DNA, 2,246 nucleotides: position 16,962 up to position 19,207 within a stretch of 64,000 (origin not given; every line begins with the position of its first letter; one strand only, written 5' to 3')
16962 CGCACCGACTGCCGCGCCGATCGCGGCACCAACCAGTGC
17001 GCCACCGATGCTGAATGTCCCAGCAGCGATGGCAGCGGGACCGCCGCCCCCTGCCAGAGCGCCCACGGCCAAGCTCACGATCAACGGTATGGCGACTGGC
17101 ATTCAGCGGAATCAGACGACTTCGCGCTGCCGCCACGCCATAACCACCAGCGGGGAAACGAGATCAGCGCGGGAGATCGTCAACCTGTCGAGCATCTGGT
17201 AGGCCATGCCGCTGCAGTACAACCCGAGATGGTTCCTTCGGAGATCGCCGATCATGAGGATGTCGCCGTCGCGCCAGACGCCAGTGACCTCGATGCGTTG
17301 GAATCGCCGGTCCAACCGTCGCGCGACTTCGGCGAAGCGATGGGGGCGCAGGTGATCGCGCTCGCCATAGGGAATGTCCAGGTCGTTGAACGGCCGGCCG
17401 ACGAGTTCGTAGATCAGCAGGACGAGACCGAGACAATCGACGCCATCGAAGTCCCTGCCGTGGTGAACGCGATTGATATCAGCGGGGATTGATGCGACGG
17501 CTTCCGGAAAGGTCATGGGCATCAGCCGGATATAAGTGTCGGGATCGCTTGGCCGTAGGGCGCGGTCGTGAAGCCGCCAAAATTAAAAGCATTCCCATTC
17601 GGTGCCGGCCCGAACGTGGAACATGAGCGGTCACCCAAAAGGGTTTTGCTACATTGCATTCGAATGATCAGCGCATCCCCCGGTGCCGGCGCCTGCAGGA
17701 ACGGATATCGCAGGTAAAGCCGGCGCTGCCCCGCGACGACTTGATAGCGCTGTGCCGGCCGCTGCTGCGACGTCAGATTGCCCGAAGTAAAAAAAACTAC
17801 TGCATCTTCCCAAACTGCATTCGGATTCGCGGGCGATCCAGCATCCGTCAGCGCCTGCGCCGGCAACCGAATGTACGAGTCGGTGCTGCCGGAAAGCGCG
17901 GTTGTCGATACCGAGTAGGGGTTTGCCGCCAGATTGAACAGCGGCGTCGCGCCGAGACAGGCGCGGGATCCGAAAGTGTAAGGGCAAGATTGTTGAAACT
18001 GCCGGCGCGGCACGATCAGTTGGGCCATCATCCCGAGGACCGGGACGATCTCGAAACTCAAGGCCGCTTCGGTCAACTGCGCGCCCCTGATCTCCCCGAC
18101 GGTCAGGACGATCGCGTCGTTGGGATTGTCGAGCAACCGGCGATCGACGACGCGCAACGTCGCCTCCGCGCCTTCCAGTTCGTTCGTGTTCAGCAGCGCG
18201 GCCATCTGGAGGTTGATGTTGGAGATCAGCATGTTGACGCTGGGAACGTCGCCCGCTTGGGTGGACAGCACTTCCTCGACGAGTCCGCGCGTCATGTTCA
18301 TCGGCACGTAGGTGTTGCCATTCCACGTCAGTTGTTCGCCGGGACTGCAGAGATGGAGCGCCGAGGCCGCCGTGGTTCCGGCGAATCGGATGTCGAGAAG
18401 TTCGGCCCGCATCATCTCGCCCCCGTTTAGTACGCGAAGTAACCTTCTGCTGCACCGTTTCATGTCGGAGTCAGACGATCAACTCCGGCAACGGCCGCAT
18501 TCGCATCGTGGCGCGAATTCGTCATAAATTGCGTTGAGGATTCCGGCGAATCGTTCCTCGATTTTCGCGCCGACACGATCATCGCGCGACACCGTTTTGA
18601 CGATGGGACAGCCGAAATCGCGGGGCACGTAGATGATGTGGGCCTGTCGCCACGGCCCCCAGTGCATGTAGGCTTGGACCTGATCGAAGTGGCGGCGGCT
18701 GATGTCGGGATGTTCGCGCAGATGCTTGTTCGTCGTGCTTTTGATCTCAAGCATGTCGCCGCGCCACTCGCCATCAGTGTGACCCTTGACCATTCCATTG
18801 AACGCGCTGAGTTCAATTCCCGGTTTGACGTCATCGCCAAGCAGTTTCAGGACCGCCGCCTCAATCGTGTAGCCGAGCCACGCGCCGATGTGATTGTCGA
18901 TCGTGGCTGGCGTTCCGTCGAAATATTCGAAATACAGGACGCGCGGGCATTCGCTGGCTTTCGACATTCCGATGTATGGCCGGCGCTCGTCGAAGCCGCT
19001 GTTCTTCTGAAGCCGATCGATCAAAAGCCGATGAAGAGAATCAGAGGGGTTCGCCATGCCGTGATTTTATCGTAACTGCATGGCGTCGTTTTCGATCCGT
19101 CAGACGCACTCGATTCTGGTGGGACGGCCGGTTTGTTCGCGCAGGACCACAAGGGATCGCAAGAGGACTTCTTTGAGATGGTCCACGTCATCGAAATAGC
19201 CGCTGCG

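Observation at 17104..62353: Conserved CGTCTGA box 8-11 nt upstream of late-gene start codons, in place of a Shine-Dalgarno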

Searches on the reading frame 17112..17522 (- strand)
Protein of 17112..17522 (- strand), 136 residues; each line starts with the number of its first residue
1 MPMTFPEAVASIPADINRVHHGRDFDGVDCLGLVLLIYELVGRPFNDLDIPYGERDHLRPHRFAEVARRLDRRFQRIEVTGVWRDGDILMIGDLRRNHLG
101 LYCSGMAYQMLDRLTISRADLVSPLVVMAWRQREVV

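Call 14: search_protein_families(library=pfam, proteins=[window:17112-17522:-], max_evalue=0.01)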
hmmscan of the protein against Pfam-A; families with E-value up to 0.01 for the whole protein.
window:17112-17522:- (136 aa): 0 families

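Call 31: search_protein_families(library=phrogs, proteins=[window:17112-17522:-], max_evalue=0.001)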
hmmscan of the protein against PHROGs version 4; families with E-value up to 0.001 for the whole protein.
window:17112-17522:- (136 aa): 0 families

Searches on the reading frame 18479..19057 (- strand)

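Call 14: search_protein_families(library=pfam, proteins=[window:18479-19057:-], max_evalue=0.01)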
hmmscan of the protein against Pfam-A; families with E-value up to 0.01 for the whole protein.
window:18479-19057:- (192 aa): 0 families

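Call 31: search_protein_families(library=phrogs, proteins=[window:18479-19057:-], max_evalue=0.001)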
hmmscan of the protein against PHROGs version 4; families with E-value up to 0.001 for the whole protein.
window:18479-19057:- (192 aa): 3 families
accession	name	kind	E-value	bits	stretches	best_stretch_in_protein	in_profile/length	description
phrog_1706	-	DNA, RNA and nucleotide metabolism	2.3e-11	44.7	1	9-183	29-223/293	CRISPR/Cas system associated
phrog_1990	-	DNA, RNA and nucleotide metabolism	1.2e-06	29.2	1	14-176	23-210/290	Cas4-domain exonuclease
phrog_434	-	DNA, RNA and nucleotide metabolism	3.5e-05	24.2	1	87-170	140-229/372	RecE-like recombination exonuclease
